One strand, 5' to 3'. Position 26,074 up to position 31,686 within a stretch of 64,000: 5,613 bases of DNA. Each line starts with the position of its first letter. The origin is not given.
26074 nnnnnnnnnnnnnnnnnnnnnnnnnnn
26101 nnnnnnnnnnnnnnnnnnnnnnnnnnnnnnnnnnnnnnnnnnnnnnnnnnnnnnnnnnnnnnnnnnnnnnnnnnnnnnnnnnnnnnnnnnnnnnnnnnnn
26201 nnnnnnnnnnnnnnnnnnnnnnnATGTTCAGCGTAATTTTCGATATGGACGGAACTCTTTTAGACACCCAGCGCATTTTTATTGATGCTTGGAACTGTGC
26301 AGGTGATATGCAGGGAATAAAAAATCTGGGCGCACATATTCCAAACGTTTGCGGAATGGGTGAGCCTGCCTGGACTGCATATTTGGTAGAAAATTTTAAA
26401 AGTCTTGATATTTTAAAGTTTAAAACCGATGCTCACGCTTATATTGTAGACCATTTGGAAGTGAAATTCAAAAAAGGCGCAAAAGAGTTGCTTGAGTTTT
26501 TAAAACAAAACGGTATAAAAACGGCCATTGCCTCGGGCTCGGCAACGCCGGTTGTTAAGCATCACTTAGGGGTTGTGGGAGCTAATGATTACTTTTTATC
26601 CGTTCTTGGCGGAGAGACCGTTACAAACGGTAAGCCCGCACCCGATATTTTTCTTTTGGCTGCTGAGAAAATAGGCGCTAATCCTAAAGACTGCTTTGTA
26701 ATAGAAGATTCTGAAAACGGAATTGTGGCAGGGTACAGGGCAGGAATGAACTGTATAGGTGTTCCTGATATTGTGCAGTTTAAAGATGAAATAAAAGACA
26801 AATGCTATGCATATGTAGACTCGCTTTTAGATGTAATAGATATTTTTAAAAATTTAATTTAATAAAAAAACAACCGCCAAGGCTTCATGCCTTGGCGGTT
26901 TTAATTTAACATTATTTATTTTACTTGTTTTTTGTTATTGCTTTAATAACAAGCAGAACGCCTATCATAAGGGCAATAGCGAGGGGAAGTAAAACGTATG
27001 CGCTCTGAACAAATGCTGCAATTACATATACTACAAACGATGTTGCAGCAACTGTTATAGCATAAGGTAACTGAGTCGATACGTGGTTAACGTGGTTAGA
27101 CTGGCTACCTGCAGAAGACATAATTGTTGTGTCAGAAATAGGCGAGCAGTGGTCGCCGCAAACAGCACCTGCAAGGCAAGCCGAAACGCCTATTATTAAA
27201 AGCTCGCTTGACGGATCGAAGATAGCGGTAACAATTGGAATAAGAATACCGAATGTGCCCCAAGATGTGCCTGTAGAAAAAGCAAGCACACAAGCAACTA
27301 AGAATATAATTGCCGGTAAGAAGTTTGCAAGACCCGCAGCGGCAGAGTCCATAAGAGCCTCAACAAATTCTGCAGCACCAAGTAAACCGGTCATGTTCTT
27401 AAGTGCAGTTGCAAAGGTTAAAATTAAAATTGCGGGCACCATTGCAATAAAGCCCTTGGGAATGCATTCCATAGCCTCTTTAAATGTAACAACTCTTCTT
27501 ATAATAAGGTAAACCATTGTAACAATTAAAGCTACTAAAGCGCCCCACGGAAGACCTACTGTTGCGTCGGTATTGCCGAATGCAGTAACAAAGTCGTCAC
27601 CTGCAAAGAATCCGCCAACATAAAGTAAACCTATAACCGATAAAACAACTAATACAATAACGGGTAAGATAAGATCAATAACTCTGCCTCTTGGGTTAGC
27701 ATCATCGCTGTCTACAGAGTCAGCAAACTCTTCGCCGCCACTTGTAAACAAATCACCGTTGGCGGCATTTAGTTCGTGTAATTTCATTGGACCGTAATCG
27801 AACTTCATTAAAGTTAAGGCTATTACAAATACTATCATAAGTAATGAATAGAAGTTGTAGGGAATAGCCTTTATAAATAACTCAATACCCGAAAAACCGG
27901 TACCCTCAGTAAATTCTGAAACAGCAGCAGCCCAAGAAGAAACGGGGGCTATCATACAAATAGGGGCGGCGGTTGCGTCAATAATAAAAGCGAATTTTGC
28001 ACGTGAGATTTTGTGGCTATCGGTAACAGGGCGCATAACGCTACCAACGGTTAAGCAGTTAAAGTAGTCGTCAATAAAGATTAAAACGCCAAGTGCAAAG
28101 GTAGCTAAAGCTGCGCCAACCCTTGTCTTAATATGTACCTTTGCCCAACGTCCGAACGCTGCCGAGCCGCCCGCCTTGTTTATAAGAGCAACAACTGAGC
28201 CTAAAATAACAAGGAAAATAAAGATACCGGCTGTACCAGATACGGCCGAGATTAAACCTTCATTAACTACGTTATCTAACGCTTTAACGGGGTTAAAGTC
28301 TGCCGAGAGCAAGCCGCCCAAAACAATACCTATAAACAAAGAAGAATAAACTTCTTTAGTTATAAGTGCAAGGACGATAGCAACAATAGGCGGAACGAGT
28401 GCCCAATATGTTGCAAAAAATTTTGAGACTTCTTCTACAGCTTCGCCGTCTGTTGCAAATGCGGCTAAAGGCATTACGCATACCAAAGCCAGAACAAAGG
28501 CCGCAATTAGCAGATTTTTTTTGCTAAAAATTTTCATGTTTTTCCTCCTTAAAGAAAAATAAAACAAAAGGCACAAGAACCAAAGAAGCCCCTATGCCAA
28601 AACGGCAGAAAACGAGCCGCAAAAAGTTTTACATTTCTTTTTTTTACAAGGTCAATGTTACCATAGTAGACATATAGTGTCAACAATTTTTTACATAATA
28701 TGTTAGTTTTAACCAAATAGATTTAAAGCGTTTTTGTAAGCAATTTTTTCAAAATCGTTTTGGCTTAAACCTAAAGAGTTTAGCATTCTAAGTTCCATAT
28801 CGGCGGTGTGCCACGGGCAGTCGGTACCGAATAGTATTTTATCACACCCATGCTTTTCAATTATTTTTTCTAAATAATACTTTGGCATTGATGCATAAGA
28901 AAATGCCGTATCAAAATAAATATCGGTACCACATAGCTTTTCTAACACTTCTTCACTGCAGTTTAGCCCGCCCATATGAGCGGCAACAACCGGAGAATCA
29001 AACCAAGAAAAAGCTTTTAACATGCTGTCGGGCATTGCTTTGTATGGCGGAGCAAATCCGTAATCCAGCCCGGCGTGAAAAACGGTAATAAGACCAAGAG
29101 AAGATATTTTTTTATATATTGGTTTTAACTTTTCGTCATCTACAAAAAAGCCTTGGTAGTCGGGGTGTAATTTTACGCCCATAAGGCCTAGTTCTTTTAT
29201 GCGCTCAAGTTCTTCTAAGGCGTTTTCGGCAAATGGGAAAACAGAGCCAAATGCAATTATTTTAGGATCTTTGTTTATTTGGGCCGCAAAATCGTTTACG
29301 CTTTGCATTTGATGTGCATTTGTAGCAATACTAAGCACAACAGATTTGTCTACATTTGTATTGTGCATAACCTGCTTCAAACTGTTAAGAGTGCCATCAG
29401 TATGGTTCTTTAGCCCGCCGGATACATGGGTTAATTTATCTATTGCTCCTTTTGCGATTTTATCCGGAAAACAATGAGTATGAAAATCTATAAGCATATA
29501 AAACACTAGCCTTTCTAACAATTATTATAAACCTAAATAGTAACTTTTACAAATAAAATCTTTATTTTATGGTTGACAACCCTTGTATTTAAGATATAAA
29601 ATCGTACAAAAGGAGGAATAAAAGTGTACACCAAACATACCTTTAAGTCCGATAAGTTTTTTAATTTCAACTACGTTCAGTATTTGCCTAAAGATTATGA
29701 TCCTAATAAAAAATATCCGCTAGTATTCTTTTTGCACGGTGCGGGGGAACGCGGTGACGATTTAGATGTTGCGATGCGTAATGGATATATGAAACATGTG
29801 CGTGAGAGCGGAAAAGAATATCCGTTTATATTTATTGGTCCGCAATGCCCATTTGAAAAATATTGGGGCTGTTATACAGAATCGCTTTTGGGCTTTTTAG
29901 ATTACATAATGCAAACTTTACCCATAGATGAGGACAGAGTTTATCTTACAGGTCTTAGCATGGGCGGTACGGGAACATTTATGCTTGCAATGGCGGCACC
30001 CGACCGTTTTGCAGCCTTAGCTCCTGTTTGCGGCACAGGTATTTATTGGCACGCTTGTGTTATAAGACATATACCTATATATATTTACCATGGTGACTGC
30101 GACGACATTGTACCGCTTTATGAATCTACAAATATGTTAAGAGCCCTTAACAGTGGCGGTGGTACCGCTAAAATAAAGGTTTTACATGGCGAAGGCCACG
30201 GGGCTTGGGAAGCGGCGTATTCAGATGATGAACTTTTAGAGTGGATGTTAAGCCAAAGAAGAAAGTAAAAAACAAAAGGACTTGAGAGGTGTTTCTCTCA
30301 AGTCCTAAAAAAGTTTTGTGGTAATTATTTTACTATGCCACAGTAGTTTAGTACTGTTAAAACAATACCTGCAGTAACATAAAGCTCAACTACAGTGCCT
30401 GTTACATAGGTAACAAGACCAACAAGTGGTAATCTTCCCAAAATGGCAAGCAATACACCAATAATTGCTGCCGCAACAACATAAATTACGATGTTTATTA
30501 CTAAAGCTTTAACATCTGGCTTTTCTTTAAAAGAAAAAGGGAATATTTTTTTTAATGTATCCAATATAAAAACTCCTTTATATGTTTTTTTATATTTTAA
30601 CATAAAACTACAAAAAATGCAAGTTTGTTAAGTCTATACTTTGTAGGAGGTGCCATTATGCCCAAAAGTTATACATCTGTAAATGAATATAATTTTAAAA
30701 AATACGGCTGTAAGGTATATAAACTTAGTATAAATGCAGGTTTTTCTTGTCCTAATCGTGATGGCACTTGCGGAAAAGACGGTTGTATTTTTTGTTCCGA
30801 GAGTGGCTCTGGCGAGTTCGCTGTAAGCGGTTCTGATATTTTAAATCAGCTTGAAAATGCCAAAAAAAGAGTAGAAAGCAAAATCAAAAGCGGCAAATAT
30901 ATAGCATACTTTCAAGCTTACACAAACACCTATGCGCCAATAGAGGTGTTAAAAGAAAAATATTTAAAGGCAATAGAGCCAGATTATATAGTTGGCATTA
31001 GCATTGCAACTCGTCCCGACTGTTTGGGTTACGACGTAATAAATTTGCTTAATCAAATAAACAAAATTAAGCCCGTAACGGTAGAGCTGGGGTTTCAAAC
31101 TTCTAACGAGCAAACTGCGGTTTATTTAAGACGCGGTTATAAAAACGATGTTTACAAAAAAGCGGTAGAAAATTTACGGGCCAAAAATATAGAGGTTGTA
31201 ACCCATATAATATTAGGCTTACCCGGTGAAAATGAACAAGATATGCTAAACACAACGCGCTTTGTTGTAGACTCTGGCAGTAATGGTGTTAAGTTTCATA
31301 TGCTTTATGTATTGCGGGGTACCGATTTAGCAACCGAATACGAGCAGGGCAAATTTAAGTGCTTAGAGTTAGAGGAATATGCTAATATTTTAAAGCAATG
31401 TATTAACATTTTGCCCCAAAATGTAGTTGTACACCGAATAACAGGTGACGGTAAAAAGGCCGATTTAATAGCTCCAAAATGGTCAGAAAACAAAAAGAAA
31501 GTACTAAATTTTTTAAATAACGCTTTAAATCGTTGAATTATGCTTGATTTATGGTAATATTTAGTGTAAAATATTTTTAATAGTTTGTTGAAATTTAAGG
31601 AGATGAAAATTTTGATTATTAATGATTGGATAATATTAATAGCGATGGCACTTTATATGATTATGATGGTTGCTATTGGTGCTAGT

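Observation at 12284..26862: AraC-linked amino-sugar locus mixing NagA/NagB/GH20 with biosynthetic-type aminotransferases and MocA-family dehydrogenases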

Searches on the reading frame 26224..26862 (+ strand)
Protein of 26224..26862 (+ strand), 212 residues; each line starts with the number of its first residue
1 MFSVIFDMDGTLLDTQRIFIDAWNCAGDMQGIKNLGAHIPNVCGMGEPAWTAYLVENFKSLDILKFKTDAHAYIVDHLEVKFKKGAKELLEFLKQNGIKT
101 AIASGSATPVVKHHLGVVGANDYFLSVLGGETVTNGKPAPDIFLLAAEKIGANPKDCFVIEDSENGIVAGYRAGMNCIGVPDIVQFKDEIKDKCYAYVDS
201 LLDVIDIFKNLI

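Call 4: search_protein_families(library=pfam, proteins=[window:26224-26862:+])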
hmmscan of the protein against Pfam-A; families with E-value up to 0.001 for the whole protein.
window:26224-26862:+ (212 aa): 5 families
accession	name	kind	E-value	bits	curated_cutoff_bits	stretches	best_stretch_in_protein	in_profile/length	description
PF13419.12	HAD_2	-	7.4e-32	111.3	23.8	1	4-180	1-178/178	Haloacid dehalogenase-like hydrolase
PF00702.32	Hydrolase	-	2.3e-30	106.9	26.4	1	4-174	4-191/191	haloacid dehalogenase-like hydrolase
PF13242.12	Hydrolase_like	-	6.7e-08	32.8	22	1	136-201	3-72/75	HAD-hyrolase-like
PF12710.13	HAD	-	7.1e-08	33.5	27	1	4-131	1-131/189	haloacid dehalogenase-like hydrolase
PF08282.18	Hydrolase_3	-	0.00028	21.2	20.9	0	84-132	18-66/255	haloacid dehalogenase-like hydrolase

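Call 6: search_protein_families(library=ncbifam, proteins=[window:26224-26862:+], max_evalue=0.00001)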
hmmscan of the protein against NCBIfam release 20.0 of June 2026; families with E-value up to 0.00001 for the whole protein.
window:26224-26862:+ (212 aa): 31 families (the best 25 are shown)
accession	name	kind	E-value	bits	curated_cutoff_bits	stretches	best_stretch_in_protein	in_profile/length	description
TIGR02009.1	PGMB-YQAB-SF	subfamily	1.4e-32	113.4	153.35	1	3-180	3-186/186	beta-phosphoglucomutase family hydrolase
NF046057.1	bifunc_MtlD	equivalog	1.2e-30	106.5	800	1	3-210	9-221/683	bifunctional mannitol-1-phosphate dehydrogenase/phosphatase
TIGR01990.1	bPGM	equivalog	1.8e-25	90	189.4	1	70-180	77-186/187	beta-phosphoglucomutase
NF008087.0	PRK10826.1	equivalog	1.8e-23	83.3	191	1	3-189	9-200/222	hexitol phosphatase HxpB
NF008610.0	PRK11587.1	equivalog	2.5e-21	76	282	1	4-185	6-186/219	sugar phosphatase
NF008000.0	PRK10725.1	equivalog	4e-21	76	215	1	4-180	8-185/188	fructose-1-phosphate/6-phosphogluconate phosphatase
NF009695.0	PRK13222.1-2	equivalog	1e-18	67.7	225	1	4-207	9-221/226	phosphoglycolate phosphatase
TIGR01509.1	HAD-SF-IA-v3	subfamily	1.1e-18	67.9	29.4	1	65-180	49-154/154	HAD-IA family hydrolase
NF009804.0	PRK13288.1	equivalog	7.5e-18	64.8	218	1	3-209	5-211/215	pyrophosphatase PpaX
TIGR01449.2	PGP_bact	equivalog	6e-17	61.9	180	1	4-180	1-184/213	phosphoglycolate phosphatase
TIGR02253.1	CTE7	subfamily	2.5e-16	60.1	169.75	1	81-204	94-220/221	TIGR02253 family HAD-type hydrolase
NF053653.1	InDiPhoBT2121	equivalog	2.7e-16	59.8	245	1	3-180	3-186/216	inorganic diphosphatase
NF009697.0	PRK13222.1-4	equivalog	4.1e-16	59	327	1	4-180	10-193/232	phosphoglycolate phosphatase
TIGR01454.1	AHBA_synth_RP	hypoth_equivalog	5.2e-16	58.9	246.65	1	79-179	73-173/205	AHBA synthesis associated protein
NF009694.0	PRK13222.1-1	equivalog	5.8e-15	55.3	415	1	86-187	116-217/252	phosphoglycolate phosphatase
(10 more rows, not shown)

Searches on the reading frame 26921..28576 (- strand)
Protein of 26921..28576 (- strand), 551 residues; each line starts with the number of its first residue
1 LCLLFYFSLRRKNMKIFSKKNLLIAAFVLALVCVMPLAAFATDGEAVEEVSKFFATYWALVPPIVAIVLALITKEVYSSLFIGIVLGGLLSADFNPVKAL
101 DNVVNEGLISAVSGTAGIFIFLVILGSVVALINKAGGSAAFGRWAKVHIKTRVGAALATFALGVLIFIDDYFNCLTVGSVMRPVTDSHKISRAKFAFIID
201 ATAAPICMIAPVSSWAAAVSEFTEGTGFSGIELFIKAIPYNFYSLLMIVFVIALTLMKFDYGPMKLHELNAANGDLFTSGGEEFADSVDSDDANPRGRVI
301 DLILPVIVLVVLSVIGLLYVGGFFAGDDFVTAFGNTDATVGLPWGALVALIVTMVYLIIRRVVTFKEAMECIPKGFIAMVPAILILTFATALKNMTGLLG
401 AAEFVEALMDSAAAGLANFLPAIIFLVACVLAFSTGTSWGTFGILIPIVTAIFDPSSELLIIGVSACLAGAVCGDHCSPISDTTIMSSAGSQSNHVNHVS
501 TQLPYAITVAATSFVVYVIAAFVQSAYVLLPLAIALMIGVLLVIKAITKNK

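Call 4: search_protein_families(library=pfam, proteins=[window:26921-28576:-])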
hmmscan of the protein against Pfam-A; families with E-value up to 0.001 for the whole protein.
window:26921-28576:- (551 aa): 1 family
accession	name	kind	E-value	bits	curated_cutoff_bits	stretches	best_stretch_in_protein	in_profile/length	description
PF03553.21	Na_H_antiporter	-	1.6e-48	166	23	1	210-521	9-302/303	Na+/H+ antiporter family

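Call 6: search_protein_families(library=ncbifam, proteins=[window:26921-28576:-], max_evalue=0.00001)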
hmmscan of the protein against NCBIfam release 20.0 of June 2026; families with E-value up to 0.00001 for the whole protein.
window:26921-28576:- (551 aa): 3 families
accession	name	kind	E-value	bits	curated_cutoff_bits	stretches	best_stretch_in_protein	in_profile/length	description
NF000013.1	tet_NaH_anti_35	exception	1.1e-56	192.6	750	1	206-538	1-350/369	tetracycline efflux Na+/H+ antiporter family transporter Tet(35)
NF052307.1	ArgOrthExpArcD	equivalog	9.9e-08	31.2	650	1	335-521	42-222/469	arginine/ornithine antiporter ArcD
TIGR00931.1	antiport_nhaC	equivalog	8.5e-07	28.1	370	1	347-526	35-211/454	Na+/H+ antiporter NhaC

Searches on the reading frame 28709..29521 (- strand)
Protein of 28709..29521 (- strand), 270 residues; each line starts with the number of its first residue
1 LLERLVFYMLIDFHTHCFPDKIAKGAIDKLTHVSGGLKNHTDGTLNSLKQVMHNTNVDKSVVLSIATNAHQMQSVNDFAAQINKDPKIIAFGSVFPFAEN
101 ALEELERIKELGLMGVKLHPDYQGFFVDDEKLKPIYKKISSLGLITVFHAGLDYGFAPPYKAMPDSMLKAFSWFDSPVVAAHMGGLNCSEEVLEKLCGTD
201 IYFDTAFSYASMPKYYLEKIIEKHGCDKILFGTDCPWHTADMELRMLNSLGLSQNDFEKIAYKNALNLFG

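Call 4: search_protein_families(library=pfam, proteins=[window:28709-29521:-])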
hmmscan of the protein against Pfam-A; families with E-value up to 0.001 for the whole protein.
window:28709-29521:- (270 aa): 1 family
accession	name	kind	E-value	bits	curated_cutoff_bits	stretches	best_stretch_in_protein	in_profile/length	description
PF04909.20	Amidohydro_2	-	1.4e-20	74.7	26.4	1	11-270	1-288/289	Amidohydrolase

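Call 6: search_protein_families(library=ncbifam, proteins=[window:28709-29521:-], max_evalue=0.00001)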
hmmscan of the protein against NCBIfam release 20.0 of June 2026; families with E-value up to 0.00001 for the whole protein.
window:28709-29521:- (270 aa): 0 families

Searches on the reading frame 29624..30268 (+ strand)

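Call 6: search_protein_families(library=ncbifam, proteins=[window:29624-30268:+], max_evalue=0.00001)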
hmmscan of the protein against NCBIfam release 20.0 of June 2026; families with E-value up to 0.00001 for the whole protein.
window:29624-30268:+ (214 aa): 5 families
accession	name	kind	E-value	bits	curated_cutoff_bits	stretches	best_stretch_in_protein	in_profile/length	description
NF050058.1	e_dPHAscl_type1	hypoth_equivalog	1e-18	67.8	150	1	15-139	8-139/276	extracellular catalytic domain type 1 short-chain-length polyhydroxyalkanoate depolymerase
TIGR01840.1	esterase_phb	subfamily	3e-12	46.5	107.85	1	20-140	4-131/213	PHB depolymerase family esterase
NF050057.1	e_dPHAmcl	equivalog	6.1e-09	35.5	270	1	100-208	134-248/252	extracellular medium-chain-length polyhydroxyalkanoate depolymerase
NF007857.0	PRK10566.1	equivalog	2.2e-07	31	201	0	149-191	186-228/249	esterase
TIGR02821.1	fghA_ester_D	equivalog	9.7e-07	28.6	281.7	1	74-136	108-173/275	S-formylglutathione hydrolase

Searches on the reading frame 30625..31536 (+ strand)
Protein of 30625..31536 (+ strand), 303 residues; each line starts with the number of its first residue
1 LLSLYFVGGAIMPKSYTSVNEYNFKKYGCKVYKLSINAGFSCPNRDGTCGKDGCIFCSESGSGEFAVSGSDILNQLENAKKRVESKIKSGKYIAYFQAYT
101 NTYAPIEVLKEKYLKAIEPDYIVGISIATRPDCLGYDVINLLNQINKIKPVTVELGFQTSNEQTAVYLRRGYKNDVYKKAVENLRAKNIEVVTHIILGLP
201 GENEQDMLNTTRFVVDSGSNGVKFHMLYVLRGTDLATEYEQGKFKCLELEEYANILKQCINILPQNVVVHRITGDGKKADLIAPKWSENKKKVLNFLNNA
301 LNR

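Call 6: search_protein_families(library=ncbifam, proteins=[window:30625-31536:+], max_evalue=0.00001)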
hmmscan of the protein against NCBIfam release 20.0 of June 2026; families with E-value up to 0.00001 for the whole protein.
window:30625-31536:+ (303 aa): 16 families
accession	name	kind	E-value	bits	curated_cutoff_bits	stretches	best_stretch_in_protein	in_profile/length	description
TIGR01212.1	TIGR01212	equivalog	2.7e-94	315.7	180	1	16-303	2-291/302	tRNA modification radical SAM protein MnmL/YtqA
TIGR01211.1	ELP3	subfamily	5.2e-15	54.9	350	1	121-275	191-345/522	tRNA uridine(34) 5-carboxymethylaminomethyl modification radical SAM/GNAT enzyme Elp3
NF006065.0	PRK08207.2-4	equivalog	7.3e-12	45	922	1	71-263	206-400/484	coproporphyrinogen III oxidase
TIGR04013.1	B12_SAM_MJ_1487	hypoth_equivalog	1.4e-11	43.8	251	1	129-238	247-356/382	TIGR04013 family B12-binding domain/radical SAM domain-containing protein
TIGR00089.1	TIGR00089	subfamily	1.9e-09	36.8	251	1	117-217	218-318/429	MiaB/RimO family radical SAM methylthiotransferase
TIGR01210.1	TIGR01210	equivalog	2.7e-08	33.4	212.15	1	52-277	31-258/313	archaeosine biosynthesis radical SAM protein RaSEA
TIGR04107.1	rSAM_HutW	equivalog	4.4e-08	32.4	400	1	154-266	156-270/419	heme anaerobic degradation radical SAM methyltransferase ChuW/HutW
NF010916.0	PRK14336.1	equivalog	1.3e-07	30.8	606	1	130-225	215-311/418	tRNA (N6-isopentenyl adenosine(37)-C2)-methylthiotransferase MiaB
TIGR04479.1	bcpD_PhpK_rSAM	subfamily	8.1e-07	27.8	600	1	135-217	330-409/504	PhpK family radical SAM P-methyltransferase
TIGR01579.1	MiaB-like-C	equivalog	1.5e-06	27.8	357.05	1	131-216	231-317/416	tRNA (N(6)-L-threonylcarbamoyladenosine(37)-C(2))-methylthiotransferase MtaB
TIGR03994.1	rSAM_HemZ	equivalog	1.5e-06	27.7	321.4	1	128-261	179-308/401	coproporphyrinogen dehydrogenase HemZ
NF053742.1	LipS1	equivalog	2.9e-06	27.1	230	1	152-249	108-205/268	LipS1 family lipoyl synthase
TIGR01125.1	TIGR01125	equivalog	6.3e-06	25.5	356.95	1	130-216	228-315/432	30S ribosomal protein S12 methylthiotransferase RimO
NF006060.0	PRK08207.1-3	equivalog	6.3e-06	25.2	653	0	129-255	248-373/477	coproporphyrinogen III oxidase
TIGR01574.1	miaB-methiolase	equivalog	8e-06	25.1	355.3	0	131-216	238-324/437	tRNA (N6-isopentenyl adenosine(37)-C2)-methylthiotransferase MiaB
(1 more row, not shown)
